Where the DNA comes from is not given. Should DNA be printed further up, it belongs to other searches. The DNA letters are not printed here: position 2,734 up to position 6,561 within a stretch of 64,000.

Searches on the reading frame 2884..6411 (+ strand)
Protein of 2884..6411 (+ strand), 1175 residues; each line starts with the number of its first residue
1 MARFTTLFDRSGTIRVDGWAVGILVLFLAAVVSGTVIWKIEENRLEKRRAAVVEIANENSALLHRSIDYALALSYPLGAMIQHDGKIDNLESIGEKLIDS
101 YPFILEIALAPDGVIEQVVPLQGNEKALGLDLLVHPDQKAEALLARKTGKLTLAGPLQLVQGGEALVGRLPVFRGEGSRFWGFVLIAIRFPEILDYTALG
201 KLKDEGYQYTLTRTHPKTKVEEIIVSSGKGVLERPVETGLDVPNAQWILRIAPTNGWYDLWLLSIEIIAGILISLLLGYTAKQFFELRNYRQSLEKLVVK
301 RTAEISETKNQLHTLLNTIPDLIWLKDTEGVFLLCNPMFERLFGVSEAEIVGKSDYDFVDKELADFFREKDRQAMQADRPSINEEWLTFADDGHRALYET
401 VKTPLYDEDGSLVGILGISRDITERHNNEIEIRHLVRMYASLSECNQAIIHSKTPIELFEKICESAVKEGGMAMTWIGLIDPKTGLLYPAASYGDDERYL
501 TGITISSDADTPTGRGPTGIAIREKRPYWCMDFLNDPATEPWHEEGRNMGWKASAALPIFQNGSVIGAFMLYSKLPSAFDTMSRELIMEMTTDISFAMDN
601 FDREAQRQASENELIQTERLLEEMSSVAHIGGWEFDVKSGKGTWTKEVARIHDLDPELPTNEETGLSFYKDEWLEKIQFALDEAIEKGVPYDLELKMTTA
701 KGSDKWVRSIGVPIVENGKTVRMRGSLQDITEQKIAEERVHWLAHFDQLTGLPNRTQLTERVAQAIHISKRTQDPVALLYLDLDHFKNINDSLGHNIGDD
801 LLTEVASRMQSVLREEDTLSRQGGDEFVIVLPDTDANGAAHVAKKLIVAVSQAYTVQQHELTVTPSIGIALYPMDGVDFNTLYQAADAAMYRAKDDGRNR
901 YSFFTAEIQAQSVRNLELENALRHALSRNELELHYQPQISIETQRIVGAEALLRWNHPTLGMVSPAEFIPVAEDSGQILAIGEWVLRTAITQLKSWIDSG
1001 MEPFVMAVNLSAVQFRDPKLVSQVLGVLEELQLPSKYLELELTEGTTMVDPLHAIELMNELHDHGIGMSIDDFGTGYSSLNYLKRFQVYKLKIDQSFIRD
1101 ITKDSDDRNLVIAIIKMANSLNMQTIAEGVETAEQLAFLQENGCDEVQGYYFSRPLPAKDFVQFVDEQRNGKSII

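Call 61: search_protein_families(library=pfam, proteins=[window:2884-6411:+], max_evalue=0.00001)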
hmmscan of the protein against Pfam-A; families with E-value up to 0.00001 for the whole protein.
window:2884-6411:+ (1175 aa): 10 families
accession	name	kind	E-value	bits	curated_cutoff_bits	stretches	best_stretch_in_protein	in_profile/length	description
PF00563.25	EAL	-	2.6e-77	259.8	31.3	1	920-1155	2-236/236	EAL domain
PF00990.26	GGDEF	-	1.3e-50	171.8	23.8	1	744-900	1-161/161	Diguanylate cyclase, GGDEF domain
PF08448.16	PAS_4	-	1.1e-25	90.5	23.1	1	316-426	1-109/110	PAS fold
PF13185.12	GAF_2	-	6.3e-21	75.5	28.6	1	454-599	3-136/136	GAF domain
PF13426.13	PAS_9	-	8.5e-19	68.2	27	1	320-424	1-103/103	PAS domain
PF00989.32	PAS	-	1.3e-14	54.6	22.6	1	311-422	2-113/113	PAS fold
PF08447.18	PAS_3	-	2e-14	54.1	25.6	1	643-725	3-87/89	PAS fold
PF03924.19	CHASE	-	3.3e-14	53.5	25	1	114-199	66-163/189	CHASE domain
PF01590.32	GAF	-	2.9e-10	41.2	22.4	1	456-597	3-132/133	GAF domain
PF13188.13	PAS_8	-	8.9e-08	32.2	21.8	1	310-361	1-49/65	PAS domain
